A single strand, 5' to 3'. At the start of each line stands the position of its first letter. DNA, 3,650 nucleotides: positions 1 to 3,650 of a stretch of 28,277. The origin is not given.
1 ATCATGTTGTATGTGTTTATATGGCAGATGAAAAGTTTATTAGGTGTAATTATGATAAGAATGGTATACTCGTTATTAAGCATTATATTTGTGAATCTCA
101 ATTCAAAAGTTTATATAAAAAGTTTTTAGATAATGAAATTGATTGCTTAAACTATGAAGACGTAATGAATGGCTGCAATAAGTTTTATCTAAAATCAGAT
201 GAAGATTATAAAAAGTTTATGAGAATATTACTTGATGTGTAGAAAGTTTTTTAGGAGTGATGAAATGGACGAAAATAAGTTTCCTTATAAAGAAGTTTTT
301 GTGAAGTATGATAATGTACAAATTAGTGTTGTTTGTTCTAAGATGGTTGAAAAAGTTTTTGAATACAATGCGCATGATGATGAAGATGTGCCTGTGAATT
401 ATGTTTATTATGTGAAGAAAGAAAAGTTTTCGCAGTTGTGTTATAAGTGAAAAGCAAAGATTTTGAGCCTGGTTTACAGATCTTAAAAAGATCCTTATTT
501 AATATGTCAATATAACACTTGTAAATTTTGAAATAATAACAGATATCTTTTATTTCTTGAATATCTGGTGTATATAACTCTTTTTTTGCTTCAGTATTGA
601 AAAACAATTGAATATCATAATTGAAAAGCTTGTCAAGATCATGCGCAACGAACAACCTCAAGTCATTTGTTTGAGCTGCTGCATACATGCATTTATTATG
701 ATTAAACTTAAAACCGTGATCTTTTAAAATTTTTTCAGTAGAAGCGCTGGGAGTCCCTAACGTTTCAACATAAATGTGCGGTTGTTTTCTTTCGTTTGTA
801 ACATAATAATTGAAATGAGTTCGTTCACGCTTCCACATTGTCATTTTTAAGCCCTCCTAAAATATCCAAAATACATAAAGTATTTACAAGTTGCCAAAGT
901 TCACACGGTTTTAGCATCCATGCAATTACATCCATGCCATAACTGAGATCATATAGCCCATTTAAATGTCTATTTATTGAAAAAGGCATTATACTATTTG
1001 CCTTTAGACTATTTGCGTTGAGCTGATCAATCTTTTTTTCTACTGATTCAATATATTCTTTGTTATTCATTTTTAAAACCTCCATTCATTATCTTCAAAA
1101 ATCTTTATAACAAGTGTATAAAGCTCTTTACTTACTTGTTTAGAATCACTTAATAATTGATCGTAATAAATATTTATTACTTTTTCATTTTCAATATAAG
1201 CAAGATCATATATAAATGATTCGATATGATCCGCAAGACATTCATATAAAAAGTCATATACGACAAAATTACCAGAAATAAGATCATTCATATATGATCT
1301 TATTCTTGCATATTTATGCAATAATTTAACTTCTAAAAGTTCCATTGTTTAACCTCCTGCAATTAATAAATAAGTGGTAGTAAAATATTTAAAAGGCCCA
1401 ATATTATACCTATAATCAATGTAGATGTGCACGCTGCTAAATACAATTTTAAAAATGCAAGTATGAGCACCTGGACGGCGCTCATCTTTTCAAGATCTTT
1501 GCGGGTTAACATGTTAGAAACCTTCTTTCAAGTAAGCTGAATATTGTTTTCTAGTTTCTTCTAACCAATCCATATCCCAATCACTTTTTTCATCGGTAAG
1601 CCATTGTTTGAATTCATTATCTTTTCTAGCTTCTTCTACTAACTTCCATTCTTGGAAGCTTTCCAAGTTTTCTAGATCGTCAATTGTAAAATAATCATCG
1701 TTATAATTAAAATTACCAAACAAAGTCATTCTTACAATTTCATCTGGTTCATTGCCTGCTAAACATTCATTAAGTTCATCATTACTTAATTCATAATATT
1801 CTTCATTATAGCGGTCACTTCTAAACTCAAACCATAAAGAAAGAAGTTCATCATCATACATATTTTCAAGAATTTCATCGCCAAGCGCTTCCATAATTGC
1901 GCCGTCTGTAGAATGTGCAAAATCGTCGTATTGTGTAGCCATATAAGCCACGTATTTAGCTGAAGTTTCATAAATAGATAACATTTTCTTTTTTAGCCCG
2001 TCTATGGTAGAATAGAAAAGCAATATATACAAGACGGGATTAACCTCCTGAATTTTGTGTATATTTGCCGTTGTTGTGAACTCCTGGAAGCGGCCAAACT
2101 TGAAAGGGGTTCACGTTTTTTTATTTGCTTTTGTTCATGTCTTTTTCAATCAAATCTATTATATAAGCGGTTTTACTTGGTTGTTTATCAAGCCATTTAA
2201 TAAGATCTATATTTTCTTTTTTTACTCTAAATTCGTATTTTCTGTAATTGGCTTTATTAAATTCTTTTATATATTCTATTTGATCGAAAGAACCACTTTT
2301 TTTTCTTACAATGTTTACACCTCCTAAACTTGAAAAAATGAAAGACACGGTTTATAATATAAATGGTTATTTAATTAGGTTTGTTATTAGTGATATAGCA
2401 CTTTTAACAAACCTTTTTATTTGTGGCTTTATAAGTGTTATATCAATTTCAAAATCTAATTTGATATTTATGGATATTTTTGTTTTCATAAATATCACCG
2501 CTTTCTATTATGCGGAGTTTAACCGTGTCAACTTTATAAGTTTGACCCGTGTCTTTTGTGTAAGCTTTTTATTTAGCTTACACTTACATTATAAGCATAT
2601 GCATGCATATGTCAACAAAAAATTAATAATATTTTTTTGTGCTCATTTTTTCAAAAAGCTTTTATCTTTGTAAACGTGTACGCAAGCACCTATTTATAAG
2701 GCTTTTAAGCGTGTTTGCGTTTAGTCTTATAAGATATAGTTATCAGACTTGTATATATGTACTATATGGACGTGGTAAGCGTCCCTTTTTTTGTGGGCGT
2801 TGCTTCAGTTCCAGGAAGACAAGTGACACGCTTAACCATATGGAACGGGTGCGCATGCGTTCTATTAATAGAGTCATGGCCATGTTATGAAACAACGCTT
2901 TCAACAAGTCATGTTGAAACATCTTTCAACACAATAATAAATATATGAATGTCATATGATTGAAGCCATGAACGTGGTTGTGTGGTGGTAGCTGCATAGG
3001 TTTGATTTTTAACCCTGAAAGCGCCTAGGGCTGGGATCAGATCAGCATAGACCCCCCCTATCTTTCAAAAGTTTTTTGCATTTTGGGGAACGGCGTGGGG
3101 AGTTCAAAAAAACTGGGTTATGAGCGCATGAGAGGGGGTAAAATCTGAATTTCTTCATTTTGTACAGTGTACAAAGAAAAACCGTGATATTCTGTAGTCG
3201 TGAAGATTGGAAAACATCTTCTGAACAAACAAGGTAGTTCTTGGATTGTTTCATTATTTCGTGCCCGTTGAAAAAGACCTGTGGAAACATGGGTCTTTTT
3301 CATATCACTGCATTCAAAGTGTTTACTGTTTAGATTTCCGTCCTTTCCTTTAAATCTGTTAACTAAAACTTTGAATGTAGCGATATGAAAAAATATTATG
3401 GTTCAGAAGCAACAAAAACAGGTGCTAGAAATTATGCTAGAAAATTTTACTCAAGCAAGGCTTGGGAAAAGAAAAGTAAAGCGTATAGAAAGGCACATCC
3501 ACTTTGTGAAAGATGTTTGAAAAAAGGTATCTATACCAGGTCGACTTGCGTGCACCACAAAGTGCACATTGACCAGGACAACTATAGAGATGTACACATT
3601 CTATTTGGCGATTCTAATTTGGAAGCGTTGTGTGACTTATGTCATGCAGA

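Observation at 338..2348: Opposite-strand six-gene operon of small unknown proteins wedged between early genes and the packaging module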

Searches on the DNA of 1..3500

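Call 41: search_rna_families(source=window, start=1, end=3500, threshold=evalue, max_evalue=1)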
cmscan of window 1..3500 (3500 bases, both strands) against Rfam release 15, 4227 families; matches with E-value up to 1: 3.
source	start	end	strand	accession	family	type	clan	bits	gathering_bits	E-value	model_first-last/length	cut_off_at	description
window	3295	3396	-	RF04079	MIR161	Gene; miRNA;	-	25.9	90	0.018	1-136/136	no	MIR161 microRNA precursor family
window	3294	3393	+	RF03654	MIR4239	Gene; miRNA;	-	25.5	100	0.039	1-120/120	no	MIR4239 microRNA precursor family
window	3291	3398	-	RF00801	mir-280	Gene; miRNA;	-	22.4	70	0.91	1-83/83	no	mir-280 microRNA precursor family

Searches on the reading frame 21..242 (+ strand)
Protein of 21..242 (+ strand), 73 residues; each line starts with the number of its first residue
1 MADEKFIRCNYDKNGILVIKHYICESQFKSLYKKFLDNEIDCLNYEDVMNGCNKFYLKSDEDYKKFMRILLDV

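Call 7: search_protein_families(library=pfam, max_evalue=1, proteins=[window:21-242:+])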
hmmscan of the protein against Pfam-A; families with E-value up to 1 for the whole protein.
window:21-242:+ (73 aa): 1 family
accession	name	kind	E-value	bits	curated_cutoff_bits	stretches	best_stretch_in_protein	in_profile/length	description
PF22592.2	FCaBP_EF-hand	-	0.048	14.4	27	1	29-55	18-44/93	FCaBP EF-hand domain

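Call 8: search_protein_families(library=phrogs, max_evalue=0.1, proteins=[window:21-242:+])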
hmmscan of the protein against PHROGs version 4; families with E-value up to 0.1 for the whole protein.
window:21-242:+ (73 aa): 0 families

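Call 9: search_protein_families(library=padloc, max_evalue=0.1, proteins=[window:21-242:+])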
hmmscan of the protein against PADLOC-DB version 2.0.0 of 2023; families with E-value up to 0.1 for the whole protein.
window:21-242:+ (73 aa): 0 families

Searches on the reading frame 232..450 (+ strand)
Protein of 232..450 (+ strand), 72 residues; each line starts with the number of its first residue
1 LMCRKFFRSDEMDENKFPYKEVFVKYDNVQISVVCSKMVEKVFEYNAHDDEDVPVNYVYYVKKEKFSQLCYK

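Call 7: search_protein_families(library=pfam, max_evalue=1, proteins=[window:232-450:+])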
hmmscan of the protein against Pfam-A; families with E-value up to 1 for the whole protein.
window:232-450:+ (72 aa): 2 families
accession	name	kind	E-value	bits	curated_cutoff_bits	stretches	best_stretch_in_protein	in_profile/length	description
PF14781.12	BBS2_N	-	0.027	14.8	26.3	1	24-53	3-32/107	Ciliary BBSome complex subunit 2, N-terminal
PF12500.13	TRSP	-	0.12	12.7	25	1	39-69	79-108/128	TRSP domain C terminus to PRTase_2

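Call 8: search_protein_families(library=phrogs, max_evalue=0.1, proteins=[window:232-450:+])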
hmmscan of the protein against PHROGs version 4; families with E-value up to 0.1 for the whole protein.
window:232-450:+ (72 aa): 0 families

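Call 9: search_protein_families(library=padloc, max_evalue=0.1, proteins=[window:232-450:+])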
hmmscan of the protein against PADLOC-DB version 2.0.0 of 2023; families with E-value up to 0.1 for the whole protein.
window:232-450:+ (72 aa): 0 families

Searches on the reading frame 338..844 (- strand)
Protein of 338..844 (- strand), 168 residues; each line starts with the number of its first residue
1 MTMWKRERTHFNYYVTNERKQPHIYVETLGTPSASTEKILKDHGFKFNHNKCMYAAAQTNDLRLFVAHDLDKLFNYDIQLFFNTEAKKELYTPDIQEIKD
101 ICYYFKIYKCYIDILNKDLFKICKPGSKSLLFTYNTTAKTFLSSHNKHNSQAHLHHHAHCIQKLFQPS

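Call 7: search_protein_families(library=pfam, max_evalue=1, proteins=[window:338-844:-])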
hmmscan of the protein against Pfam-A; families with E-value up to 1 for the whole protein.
window:338-844:- (168 aa): 1 family
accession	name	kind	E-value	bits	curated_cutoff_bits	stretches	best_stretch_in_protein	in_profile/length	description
PF02142.27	MGS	-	0.17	12.5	24.1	1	34-107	20-90/94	MGS-like domain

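Call 8: search_protein_families(library=phrogs, max_evalue=0.1, proteins=[window:338-844:-])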
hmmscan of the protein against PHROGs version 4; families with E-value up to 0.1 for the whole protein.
window:338-844:- (168 aa): 1 family
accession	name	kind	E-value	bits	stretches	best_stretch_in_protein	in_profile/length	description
phrog_2727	-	unknown function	0.061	14.3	1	27-125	33-126/176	-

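Call 9: search_protein_families(library=padloc, max_evalue=0.1, proteins=[window:338-844:-])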
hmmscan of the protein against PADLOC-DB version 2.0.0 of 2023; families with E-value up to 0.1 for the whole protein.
window:338-844:- (168 aa): 0 families

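Call 24: find_encoding_contigs(protein=window:338-844:-, flank=10000, max_places=10)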
Protein window:338-844:- (168 aa): 5 contigs read that carry it; 4 places shown.
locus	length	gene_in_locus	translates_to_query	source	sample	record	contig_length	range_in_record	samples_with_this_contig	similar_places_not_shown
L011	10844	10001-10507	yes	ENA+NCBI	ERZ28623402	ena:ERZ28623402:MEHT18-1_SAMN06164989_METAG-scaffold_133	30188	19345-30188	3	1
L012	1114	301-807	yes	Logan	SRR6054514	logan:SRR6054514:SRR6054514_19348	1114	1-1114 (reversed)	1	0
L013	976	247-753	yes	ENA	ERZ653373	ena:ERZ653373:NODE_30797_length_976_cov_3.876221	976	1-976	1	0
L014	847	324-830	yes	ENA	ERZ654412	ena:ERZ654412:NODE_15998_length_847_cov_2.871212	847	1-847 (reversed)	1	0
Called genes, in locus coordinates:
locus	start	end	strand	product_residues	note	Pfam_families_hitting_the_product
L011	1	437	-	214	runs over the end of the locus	-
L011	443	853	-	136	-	-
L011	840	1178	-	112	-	-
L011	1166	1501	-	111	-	-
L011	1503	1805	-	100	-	PF24829:Phage_connect_2 (weak)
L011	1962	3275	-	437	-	PF05065:Phage_capsid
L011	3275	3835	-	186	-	PF04586:Peptidase_S78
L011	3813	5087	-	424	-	PF04860:Phage_portal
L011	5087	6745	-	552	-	PF03354:TerL_ATPase, PF20441:TerL_nuclease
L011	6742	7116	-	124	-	PF05119:Terminase_4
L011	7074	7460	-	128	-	-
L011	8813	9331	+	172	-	-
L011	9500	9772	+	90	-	-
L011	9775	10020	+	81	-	-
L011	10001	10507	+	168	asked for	-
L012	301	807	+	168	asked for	-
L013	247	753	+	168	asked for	-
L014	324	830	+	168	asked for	-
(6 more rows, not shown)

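Call 47: find_homologous_proteins(query=window:425-844:-)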
Query window:425-844:- (140 aa): 134 proteins with E <= 0.001 among 139 candidates; the best 120 are listed.
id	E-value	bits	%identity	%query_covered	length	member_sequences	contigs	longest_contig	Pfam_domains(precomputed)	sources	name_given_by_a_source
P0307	2.9e-85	301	93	100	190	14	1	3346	-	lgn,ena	-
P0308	3.8e-85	301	91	100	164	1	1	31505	-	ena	-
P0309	9.7e-85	300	91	100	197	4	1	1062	-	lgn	-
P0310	1.1e-84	300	94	100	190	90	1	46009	-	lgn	-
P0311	1.6e-84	299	92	100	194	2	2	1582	-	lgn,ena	-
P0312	2.4e-84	298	92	100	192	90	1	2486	-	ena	-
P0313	3.6e-84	298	91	100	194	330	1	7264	-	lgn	-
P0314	4.6e-84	298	91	100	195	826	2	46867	-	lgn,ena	-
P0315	5.2e-84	297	91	100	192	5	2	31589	-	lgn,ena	-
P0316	5.9e-84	297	91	100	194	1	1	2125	-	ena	-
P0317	7.2e-84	297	93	100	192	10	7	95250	-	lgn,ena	-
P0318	9.5e-84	297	91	100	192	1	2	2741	-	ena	-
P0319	1.3e-83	296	91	100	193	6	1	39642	-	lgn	-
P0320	2.4e-83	295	91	100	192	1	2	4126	-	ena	-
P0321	3.1e-83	295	92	100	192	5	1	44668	-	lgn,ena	-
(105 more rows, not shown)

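Call 74: predict_structure(alignment_id=A4)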
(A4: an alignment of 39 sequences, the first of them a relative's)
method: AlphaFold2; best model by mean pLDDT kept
length: 190 residues; sequences in the alignment: 39
mean_pLDDT: 73.6   pTM: 0.51
mean pLDDT of the five models: 73.6, 73.0, 71.8, 70.6, 61.8
residues with pLDDT >= 90: 8; 70-90: 134; 50-70: 23; < 50: 25
segments of 3 or more residues with pLDDT < 50: 166-190
pLDDT, mean of each block of 10 residues (from residue 1): 74 79 81 82 88 87 87 75 62 73 79 79 73 86 80 84 54 34 42
secondary structure, 60 per line:
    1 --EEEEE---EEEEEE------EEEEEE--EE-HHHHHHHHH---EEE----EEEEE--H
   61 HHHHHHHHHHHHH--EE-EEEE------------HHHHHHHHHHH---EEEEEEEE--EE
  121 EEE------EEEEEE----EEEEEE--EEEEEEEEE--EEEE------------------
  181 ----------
elements in order: E3-7 E11-16 E23-28 H34-42 E46-48 E53-57 H60-73 E79-82 H95-105 E109-116 E119-123 E130-135 E140-145 E148-156 E159-162

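Call 76: fold_search(model_id=the predicted structure, library=pdb)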
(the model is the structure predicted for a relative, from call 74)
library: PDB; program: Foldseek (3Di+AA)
matches with E <= 10: 266; with E <= 0.001: 0
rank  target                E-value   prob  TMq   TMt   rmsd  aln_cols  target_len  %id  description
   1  7ec1_B                4.3e-01  0.84  0.19  0.08   4.1        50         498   18  Crystal structure of SdgB (ligand-free form) (released 2021-03-24)
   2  7vfn_C                6.5e-01  0.80  0.19  0.08   3.9        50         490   18  Crystal structure of SdgB (SD peptide-binding form) (released 2021-11-24)
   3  7vfk_B                6.5e-01  0.77  0.19  0.08   4.0        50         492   18  Crystal structure of SdgB (ligand-free form) (released 2021-11-24)
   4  7vfm_C                6.9e-01  0.77  0.19  0.08   3.9        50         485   18  Crystal structure of SdgB (UDP and SD peptide-binding form) (released 2021-11-24)
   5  9mx1_A                7.3e-01  0.02  0.11  0.02  16.7       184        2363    9  Clostridioides difficile Toxin A with mCDIFA-248-25 Fab (released 2025-07-09)
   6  7qh9_CCC              7.7e-01  0.75  0.26  0.11   6.6        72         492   15  TarM(Se)_G117R-4RboP (released 2023-05-10)
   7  2oyb                  8.2e-01  0.09  0.16  0.13  13.7       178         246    6  The crystal structure of OspA mutant (released 2008-03-04)
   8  4r7b_B                1.1e+00  0.35  0.22  0.15   4.6        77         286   16  Crystal structure of pneumococcal LicA in complex with choline (released 2015-08-12)
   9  3kxy_H                1.1e+00  0.20  0.21  0.27   6.1        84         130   13  Crystal Structure of the ExsC-ExsE Complex (released 2010-06-30)
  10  4on1_A                1.1e+00  0.11  0.21  0.13  15.2       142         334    8  Crystal Structure of metalloproteinase-II from Bacteroides fragilis (released 2014-04-09)
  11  4g6t_A                1.3e+00  0.15  0.17  0.23   4.8        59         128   15  Structure of the HopA1-SchA Chaperone-Effector Complex (released 2013-06-05)
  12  9h6y_o                1.4e+00  0.21  0.22  0.27   5.4        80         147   14  Late-stage 48S Initiation Complex (LS48S IC) guided by the trans-RNA (released 2025-12-10)
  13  4on1_B                1.4e+00  0.09  0.21  0.13  15.1       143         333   10  Crystal Structure of metalloproteinase-II from Bacteroides fragilis (released 2014-04-09)
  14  7qh9_DDD              1.5e+00  0.15  0.27  0.11  15.8       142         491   15  TarM(Se)_G117R-4RboP (released 2023-05-10)
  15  5dkx                  1.8e+00  0.08  0.22  0.05  18.2       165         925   10  Crystal structure of glucosidase II alpha subunit (Tris-bound from) (released 2016-01-27)
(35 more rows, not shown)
